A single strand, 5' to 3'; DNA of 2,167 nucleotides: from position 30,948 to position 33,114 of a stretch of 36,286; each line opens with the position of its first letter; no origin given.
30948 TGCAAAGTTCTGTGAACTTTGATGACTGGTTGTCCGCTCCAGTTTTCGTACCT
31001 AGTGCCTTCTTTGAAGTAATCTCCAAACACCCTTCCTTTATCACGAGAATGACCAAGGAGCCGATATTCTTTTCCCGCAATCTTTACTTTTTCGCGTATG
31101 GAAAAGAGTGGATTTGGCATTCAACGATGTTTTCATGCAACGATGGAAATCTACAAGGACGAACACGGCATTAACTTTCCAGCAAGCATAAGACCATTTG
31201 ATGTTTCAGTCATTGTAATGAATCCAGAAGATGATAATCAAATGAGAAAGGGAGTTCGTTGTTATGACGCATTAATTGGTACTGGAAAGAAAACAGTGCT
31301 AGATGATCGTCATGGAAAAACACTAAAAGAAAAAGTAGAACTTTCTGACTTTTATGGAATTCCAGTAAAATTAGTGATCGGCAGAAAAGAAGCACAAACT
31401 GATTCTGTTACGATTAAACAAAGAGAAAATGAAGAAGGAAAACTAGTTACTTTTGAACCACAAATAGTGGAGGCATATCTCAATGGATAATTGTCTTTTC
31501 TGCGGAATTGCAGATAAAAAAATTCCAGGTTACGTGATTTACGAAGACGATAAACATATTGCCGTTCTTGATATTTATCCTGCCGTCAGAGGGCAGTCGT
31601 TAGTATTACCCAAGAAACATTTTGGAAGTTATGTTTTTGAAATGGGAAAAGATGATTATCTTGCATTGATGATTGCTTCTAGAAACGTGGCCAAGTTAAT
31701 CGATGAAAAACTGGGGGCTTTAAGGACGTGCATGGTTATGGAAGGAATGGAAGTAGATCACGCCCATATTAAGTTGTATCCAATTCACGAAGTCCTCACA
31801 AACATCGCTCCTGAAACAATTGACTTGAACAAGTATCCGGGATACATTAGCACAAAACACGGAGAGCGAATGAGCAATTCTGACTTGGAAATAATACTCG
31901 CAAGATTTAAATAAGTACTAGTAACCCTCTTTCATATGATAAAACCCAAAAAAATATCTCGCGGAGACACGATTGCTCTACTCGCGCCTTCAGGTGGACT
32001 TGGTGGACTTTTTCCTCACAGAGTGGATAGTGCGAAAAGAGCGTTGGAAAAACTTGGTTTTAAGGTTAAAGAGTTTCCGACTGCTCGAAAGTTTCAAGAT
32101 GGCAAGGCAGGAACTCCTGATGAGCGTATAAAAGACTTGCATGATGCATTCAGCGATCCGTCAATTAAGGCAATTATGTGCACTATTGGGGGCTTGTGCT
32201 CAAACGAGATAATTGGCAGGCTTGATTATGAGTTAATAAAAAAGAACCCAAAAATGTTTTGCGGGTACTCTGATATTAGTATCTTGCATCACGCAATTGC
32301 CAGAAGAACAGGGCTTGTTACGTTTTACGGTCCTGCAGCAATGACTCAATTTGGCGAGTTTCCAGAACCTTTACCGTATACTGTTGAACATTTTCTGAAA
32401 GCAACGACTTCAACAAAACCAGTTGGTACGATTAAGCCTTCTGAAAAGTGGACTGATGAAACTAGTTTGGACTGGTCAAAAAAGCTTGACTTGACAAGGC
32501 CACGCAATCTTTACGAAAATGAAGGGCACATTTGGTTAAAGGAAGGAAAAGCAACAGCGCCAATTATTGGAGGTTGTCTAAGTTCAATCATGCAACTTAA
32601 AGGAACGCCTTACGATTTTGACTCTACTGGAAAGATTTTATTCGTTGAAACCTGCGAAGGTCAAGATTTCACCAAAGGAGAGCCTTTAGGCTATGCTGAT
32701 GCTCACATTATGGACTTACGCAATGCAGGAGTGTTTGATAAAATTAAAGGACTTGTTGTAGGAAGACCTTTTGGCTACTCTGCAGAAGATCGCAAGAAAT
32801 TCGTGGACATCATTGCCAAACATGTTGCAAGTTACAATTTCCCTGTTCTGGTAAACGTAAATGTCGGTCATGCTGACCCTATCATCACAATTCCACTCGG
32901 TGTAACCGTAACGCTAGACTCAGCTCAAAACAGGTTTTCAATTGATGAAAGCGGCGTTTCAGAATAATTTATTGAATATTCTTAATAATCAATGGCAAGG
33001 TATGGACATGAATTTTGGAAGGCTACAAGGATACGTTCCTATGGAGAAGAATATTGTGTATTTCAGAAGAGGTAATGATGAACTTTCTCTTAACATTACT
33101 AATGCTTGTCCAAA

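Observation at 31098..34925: Tightly coupled operon: ProRS C-terminal fragment, HIT, MccF/LdcA-like peptidase, radical SAM, NadD-like nucleotidyltransferase, Nudix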

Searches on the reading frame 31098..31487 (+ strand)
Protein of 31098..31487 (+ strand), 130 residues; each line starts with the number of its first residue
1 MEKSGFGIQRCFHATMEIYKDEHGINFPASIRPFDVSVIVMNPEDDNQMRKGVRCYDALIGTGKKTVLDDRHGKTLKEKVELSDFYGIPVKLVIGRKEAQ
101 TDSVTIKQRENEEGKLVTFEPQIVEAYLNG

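Call 3: search_protein_families(library=pfam, proteins=[window:31098-31487:+], max_evalue=0.01)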
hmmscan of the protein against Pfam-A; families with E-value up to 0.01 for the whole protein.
window:31098-31487:+ (130 aa): 2 families
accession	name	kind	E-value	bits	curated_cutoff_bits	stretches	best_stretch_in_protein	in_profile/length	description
PF03129.25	HGTP_anticodon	-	4.3e-10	40.1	21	1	35-120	1-85/94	Anticodon binding domain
PF21684.2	PipB2_N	-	0.0061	17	27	1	50-120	22-91/107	Secreted effector protein PipB2, N-terminal domain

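Call 4: search_protein_families(library=ncbifam, proteins=[window:31098-31487:+], max_evalue=0.01)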
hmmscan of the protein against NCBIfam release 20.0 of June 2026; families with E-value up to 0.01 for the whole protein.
window:31098-31487:+ (130 aa): 8 families
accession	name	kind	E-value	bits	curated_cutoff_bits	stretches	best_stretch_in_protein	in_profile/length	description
NF006625.0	PRK09194.1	equivalog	1.9e-21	76.6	558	1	5-120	439-552/559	proline--tRNA ligase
NF008979.1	PRK12325.1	exception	1.6e-19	70.1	550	1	3-121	314-431/437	proline--tRNA ligase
TIGR00409.1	proS_fam_II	equivalog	2.3e-18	66.4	306.7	1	5-117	445-556/568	proline--tRNA ligase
TIGR00408.1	proS_fam_I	equivalog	3.2e-09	36.2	437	1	6-119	254-370/475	proline--tRNA ligase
TIGR00418.1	thrS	equivalog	1.5e-07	30.7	383.65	1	18-120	457-555/565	threonine--tRNA ligase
NF003068.0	PRK03991.1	equivalog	4.5e-06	25.3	484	1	10-120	472-582/613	threonine--tRNA ligase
TIGR00442.1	hisS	equivalog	0.00013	21.1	286.75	1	28-117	320-404/406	histidine--tRNA ligase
NF011500.0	PRK14938.1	equivalog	0.001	18.1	362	1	48-120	286-357/387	Ser-tRNA(Thr) hydrolase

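Call 34: search_protein_families(library=padloc, proteins=[window:31098-31487:+], max_evalue=0.01)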
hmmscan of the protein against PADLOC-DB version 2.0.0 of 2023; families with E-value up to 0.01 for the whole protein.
window:31098-31487:+ (130 aa): 0 families

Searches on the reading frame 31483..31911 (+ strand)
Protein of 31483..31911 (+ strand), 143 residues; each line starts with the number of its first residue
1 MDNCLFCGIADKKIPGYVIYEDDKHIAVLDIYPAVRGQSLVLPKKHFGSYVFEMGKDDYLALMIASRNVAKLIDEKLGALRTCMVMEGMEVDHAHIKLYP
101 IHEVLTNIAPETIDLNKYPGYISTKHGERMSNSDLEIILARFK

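Call 3: search_protein_families(library=pfam, proteins=[window:31483-31911:+], max_evalue=0.01)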
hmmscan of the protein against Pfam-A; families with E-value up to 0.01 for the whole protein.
window:31483-31911:+ (143 aa): 2 families
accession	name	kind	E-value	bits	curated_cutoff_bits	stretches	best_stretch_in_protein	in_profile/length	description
PF01230.28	HIT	-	1.1e-07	32.8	21.5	1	12-96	2-90/98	HIT domain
PF11969.13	DcpS_C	-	3.5e-07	31.1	24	1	3-80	1-77/114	Scavenger mRNA decapping enzyme C-term binding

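Call 4: search_protein_families(library=ncbifam, proteins=[window:31483-31911:+], max_evalue=0.01)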
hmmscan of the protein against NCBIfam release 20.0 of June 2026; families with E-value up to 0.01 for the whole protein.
window:31483-31911:+ (143 aa): 2 families
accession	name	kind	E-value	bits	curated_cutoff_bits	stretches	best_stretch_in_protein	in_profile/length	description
NF045834.1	M_plasma_HinT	exception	4.3e-12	46.8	130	1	6-98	2-98/102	histidine triad protein HinT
NF007965.0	PRK10687.1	equivalog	0.0095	16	206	0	3-57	4-57/119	purine nucleoside phosphoramidase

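Call 34: search_protein_families(library=padloc, proteins=[window:31483-31911:+], max_evalue=0.01)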
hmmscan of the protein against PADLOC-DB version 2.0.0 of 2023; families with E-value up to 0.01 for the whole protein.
window:31483-31911:+ (143 aa): 1 family
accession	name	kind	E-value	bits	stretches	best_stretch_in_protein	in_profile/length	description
PDLC00441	ThsC2|ThsC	-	3.2e-05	21.8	1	2-77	12-86/148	HIT family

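Call 81: find_homologous_proteins(query=window:31483-31911:+, max_evalue=1e-10)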
Query window:31483-31911:+ (143 aa): 71 proteins with E <= 1e-10 among 77 candidates.
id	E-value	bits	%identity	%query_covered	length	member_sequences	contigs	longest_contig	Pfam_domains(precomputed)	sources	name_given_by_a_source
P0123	1.1e-90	319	100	100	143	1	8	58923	PF11969.14,PF01230.30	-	-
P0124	4.7e-85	301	93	100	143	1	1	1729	PF11969.14,PF01230.30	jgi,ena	-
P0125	7.0e-77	274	100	88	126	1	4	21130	PF01230.30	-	-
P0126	1.3e-76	274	99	88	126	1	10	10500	PF01230.30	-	-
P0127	1.6e-75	270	83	99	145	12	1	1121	PF11969.14,PF01230.30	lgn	-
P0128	3.4e-75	269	83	99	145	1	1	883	PF11969.14,PF01230.30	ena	-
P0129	8.6e-75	268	84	100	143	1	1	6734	PF01230.30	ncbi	-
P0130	2.3e-73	263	83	100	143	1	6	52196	PF11969.14,PF01230.30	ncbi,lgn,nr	ncbi:HIT domain-containing protein [Candidatus Woesearchaeota archaeon]|nr:HIT domain-containing pro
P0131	4.7e-73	262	83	100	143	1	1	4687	PF11969.14,PF01230.30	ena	-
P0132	6.6e-72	258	80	100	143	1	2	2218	PF11969.14,PF01230.30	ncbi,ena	-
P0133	9.5e-72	258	80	100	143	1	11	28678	PF11969.14,PF01230.30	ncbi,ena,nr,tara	ncbi:diadenosine tetraphosphate hydrolase [archaeon]|nr:diadenosine tetraphosphate hydrolase [archae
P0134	5.5e-69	249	80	100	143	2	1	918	PF11969.14,PF01230.30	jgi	-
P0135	1.1e-68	248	78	100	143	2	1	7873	PF11969.14,PF01230.30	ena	-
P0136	4.1e-64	233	72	100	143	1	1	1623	PF11969.14,PF01230.30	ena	-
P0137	3.7e-63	230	72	100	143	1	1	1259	PF11969.14,PF01230.30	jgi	jgi:diadenosine tetraphosphate (Ap4A) HIT family hydrolase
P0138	1.0e-61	225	68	100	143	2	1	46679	PF11969.14,PF01230.30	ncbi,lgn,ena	-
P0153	2.9e-50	188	61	99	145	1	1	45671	PF11969.14,PF01230.30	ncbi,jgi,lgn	-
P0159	2.0e-47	179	54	99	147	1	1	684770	PF11969.14,PF01230.30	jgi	jgi:histidine triad (HIT) family protein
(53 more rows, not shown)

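Call 83: find_encoding_contigs(protein=P0133, flank=5000, max_places=1)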
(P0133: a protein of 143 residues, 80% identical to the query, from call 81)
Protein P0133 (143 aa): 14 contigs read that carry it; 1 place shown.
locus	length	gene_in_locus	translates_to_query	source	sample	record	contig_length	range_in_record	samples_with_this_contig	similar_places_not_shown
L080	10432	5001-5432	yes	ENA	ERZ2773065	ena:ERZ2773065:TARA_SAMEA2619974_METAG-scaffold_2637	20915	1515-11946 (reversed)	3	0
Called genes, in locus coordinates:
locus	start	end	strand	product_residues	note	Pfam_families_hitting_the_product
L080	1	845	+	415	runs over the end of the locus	PF00152:tRNA-synt_2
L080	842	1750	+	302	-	PF01784:DUF34_NIF3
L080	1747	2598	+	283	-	PF01209:Ubie_methyltran, PF13489:Methyltransf_23, PF13649:Methyltransf_25, PF13847:Methyltransf_31, PF08241:Methyltransf_11, PF08242:Methyltransf_12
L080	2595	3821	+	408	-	PF00587:tRNA-synt_2b, PF03129:HGTP_anticodon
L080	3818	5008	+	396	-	PF00587:tRNA-synt_2b, PF03129:HGTP_anticodon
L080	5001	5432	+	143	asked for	PF11969:DcpS_C (weak), PF01230:HIT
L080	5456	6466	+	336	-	PF02016:Peptidase_S66, PF17676:Peptidase_S66C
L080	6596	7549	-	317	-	PF01699:Na_Ca_ex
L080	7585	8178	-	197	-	PF00149:Metallophos, PF12850:Metallophos_2, PF14582:Metallophos_3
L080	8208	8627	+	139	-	PF00186:DHFR_1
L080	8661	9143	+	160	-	PF01988:VIT1 (weak)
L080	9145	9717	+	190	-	PF00210:Ferritin, PF02915:Rubrerythrin, PF23458:DUF7130 (weak), PF21349:RUBY_RBDX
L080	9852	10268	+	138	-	PF02915:Rubrerythrin (weak)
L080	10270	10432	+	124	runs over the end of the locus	PF06397:Desulfoferrod_N, PF01880:Desulfoferrodox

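Call 84: find_encoding_contigs(protein=P0138, flank=5000, max_places=1)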
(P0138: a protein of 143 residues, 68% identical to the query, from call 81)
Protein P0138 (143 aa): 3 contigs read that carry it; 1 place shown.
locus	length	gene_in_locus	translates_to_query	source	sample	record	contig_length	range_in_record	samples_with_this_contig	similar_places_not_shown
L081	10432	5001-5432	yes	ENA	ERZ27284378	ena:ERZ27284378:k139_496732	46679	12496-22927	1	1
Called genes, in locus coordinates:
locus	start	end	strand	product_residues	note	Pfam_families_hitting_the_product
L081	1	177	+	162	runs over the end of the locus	-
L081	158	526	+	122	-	-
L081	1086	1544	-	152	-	-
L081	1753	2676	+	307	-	-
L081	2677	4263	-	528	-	PF01555:N6_N4_Mtase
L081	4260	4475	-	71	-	-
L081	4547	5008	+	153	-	PF04434:SWIM (weak), PF03129:HGTP_anticodon (weak)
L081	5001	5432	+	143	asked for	PF11969:DcpS_C (weak), PF01230:HIT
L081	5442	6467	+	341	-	PF02016:Peptidase_S66, PF17676:Peptidase_S66C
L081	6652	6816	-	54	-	-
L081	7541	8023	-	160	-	-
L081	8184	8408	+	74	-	PF01191:RNA_pol_Rpb5_C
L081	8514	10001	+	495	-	PF04563:RNA_pol_Rpb2_1, PF04561:RNA_pol_Rpb2_2, PF04565:RNA_pol_Rpb2_3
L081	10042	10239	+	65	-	-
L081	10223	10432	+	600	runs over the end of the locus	PF04566:RNA_pol_Rpb2_4, PF04567:RNA_pol_Rpb2_5, PF00562:RNA_pol_Rpb2_6, PF04560:RNA_pol_Rpb2_7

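Call 85: find_encoding_contigs(protein=P0153, flank=5000, max_places=1)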
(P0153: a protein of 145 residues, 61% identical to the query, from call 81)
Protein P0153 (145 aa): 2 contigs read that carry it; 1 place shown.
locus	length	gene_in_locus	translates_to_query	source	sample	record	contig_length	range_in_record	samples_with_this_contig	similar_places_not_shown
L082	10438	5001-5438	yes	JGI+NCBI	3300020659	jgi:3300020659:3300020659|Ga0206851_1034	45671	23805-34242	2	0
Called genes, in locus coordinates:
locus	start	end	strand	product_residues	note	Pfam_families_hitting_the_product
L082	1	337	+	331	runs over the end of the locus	PF18962:Por_Secre_tail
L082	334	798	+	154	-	-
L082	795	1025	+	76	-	-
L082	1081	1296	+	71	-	-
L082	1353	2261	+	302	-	PF20329:DUF6624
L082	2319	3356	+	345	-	PF21068:ATPgraspMvdD (weak)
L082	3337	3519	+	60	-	-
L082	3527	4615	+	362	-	-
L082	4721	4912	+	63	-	-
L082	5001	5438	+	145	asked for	PF11969:DcpS_C, PF01230:HIT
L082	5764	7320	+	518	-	PF00665:rve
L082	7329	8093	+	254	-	PF00004:AAA (faint), PF01695:IstB_IS21, PF00308:Bac_DnaA, PF20720:nSTAND3 (weak)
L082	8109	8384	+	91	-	-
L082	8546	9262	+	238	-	PF01596:Methyltransf_3 (faint), PF05175:MTS, PF06325:PrmA, PF01170:UPF0020 (weak), PF13847:Methyltransf_31, PF07669:Eco57I (weak), PF13649:Methyltransf_25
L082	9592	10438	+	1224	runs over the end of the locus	PF07494:Reg_prop (weak), PF07495:Y_Y_Y, PF07228:SpoIIE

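Call 86: find_encoding_contigs(protein=P0159, flank=5000, max_places=1)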
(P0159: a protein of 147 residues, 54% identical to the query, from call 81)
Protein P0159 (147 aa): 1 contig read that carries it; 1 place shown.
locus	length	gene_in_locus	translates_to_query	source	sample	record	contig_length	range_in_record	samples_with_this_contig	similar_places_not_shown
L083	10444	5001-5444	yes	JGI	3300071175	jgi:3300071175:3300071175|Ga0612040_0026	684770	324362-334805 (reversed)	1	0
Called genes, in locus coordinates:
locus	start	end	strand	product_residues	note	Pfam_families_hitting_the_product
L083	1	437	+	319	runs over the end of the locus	PF04439:Adenyl_transf, PF01909:NTP_transf_2 (weak), PF18765:Polbeta (weak)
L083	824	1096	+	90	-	-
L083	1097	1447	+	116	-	PF05717:TnpB_IS66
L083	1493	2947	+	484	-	PF13007:LZ_Tnp_IS66, PF13005:zf-IS66 (weak), PF03050:DDE_Tnp_IS66, PF13817:DDE_Tnp_IS66_C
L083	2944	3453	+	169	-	PF19935:DUF6398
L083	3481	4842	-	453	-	PF05598:DUF772, PF13586:DDE_Tnp_1_2 (faint)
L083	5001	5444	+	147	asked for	PF11969:DcpS_C, PF01230:HIT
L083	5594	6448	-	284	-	PF13276:HTH_21, PF00665:rve, PF13683:rve_3, PF13333:rve_2 (weak)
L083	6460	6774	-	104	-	PF01527:HTH_Tnp_1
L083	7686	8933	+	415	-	PF12704:MacB_PCD, PF02687:FtsX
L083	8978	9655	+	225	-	PF12704:MacB_PCD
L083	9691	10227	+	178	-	PF02687:FtsX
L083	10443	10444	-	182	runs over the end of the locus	PF02357:NusG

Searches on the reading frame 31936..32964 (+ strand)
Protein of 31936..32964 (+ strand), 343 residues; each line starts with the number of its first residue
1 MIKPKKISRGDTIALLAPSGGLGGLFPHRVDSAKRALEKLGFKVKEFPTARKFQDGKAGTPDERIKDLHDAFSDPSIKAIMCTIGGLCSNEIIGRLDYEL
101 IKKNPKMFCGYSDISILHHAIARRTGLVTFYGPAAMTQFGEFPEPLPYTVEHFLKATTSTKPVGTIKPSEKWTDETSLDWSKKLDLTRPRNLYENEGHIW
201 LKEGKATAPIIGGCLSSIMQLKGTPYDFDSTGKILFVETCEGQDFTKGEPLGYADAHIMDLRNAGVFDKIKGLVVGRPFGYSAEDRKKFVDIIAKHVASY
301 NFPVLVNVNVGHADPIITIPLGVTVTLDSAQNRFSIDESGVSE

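Call 3: search_protein_families(library=pfam, proteins=[window:31936-32964:+], max_evalue=0.01)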
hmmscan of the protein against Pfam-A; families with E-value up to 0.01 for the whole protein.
window:31936-32964:+ (343 aa): 2 families
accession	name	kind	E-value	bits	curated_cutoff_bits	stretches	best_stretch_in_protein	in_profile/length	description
PF02016.21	Peptidase_S66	-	8.6e-37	126.4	25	1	13-132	1-121/121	LD-carboxypeptidase N-terminal domain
PF17676.7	Peptidase_S66C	-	1.4e-25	90.6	23.7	1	208-327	2-120/120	LD-carboxypeptidase C-terminal domain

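Call 4: search_protein_families(library=ncbifam, proteins=[window:31936-32964:+], max_evalue=0.01)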
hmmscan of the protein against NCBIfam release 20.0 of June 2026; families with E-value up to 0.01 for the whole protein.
window:31936-32964:+ (343 aa): 1 family
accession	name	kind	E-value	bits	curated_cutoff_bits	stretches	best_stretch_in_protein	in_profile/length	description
NF008424.0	PRK11253.1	equivalog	8.4e-27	94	378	1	11-340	5-302/308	muramoyltetrapeptide carboxypeptidase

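Call 34: search_protein_families(library=padloc, proteins=[window:31936-32964:+], max_evalue=0.01)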
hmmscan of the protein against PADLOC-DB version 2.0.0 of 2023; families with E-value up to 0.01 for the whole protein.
window:31936-32964:+ (343 aa): 0 families

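Call 41: search_solved_structures(query=window:31936-32964:+, max_evalue=0.001)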
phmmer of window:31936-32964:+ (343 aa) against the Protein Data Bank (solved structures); distinct sequences matched with E-value up to 0.001: 27.
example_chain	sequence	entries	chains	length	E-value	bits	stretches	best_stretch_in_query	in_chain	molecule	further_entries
5usd_A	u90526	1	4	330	6.5e-59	202.7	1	3-336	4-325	Peptidase S66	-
4e5s_A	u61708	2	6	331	6.5e-59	202.7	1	3-336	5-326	MccFlike protein (BA_5613) | LD-carboxypeptidase family protein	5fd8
5f1y_A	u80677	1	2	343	2e-50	174.8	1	1-341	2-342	MccC family protein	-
5f5x_A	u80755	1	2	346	2e-50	174.8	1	1-341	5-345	MccC family protein Ba3275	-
5f9m_A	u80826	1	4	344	2.7e-50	174.3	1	1-341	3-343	MccC family protein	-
5jyb_A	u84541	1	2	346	4.4e-48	167.1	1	1-341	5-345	MccC family protein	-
3tyx_A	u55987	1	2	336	5.6e-48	166.7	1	3-334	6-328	Microcin immunity protein MccF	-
3gjz_A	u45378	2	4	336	2.6e-47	164.5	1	3-334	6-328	Microcin immunity protein MccF | Microcin C7 self-immunity protein mccF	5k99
3u1b_A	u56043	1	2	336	3.3e-47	164.2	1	3-334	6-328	Microcin immunity protein MccF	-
4h1h_A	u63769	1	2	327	4.7e-47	163.7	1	4-331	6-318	Lmo1638 protein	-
3t5m_A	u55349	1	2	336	6.7e-47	163.2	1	3-334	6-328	Microcin immunity protein MccF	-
4inj_A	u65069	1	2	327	1.2e-46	162.3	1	4-331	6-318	Lmo1638 protein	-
3sr3_A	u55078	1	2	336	6.1e-46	160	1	3-334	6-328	Microcin immunity protein MccF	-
4jvo_A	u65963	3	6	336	1.6e-45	158.6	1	3-334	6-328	Microcin immunity protein MccF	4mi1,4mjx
3tla_A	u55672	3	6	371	3.4e-43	151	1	7-340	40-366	MccF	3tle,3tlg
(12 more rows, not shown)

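Call 77: search_solved_structures(query=window:31936-32964:+, max_evalue=1e-40, show_alignments=1)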
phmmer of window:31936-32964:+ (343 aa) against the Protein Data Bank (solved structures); distinct sequences matched with E-value up to 1e-40: 19.
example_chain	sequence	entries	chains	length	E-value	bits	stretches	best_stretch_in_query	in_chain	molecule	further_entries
5usd_A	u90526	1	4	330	6.5e-59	202.7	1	3-336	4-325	Peptidase S66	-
4e5s_A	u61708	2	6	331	6.5e-59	202.7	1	3-336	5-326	MccFlike protein (BA_5613) | LD-carboxypeptidase family protein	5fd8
5f1y_A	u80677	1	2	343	2e-50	174.8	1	1-341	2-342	MccC family protein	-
5f5x_A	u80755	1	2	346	2e-50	174.8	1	1-341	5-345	MccC family protein Ba3275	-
5f9m_A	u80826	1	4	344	2.7e-50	174.3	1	1-341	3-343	MccC family protein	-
5jyb_A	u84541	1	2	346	4.4e-48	167.1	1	1-341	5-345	MccC family protein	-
3tyx_A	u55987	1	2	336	5.6e-48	166.7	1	3-334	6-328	Microcin immunity protein MccF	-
3gjz_A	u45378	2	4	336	2.6e-47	164.5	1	3-334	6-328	Microcin immunity protein MccF | Microcin C7 self-immunity protein mccF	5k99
3u1b_A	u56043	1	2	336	3.3e-47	164.2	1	3-334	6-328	Microcin immunity protein MccF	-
4h1h_A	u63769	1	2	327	4.7e-47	163.7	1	4-331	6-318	Lmo1638 protein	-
3t5m_A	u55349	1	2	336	6.7e-47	163.2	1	3-334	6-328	Microcin immunity protein MccF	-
4inj_A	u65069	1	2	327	1.2e-46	162.3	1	4-331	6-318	Lmo1638 protein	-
3sr3_A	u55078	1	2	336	6.1e-46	160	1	3-334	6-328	Microcin immunity protein MccF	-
4jvo_A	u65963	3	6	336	1.6e-45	158.6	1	3-334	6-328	Microcin immunity protein MccF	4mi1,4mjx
3tla_A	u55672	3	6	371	3.4e-43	151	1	7-340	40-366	MccF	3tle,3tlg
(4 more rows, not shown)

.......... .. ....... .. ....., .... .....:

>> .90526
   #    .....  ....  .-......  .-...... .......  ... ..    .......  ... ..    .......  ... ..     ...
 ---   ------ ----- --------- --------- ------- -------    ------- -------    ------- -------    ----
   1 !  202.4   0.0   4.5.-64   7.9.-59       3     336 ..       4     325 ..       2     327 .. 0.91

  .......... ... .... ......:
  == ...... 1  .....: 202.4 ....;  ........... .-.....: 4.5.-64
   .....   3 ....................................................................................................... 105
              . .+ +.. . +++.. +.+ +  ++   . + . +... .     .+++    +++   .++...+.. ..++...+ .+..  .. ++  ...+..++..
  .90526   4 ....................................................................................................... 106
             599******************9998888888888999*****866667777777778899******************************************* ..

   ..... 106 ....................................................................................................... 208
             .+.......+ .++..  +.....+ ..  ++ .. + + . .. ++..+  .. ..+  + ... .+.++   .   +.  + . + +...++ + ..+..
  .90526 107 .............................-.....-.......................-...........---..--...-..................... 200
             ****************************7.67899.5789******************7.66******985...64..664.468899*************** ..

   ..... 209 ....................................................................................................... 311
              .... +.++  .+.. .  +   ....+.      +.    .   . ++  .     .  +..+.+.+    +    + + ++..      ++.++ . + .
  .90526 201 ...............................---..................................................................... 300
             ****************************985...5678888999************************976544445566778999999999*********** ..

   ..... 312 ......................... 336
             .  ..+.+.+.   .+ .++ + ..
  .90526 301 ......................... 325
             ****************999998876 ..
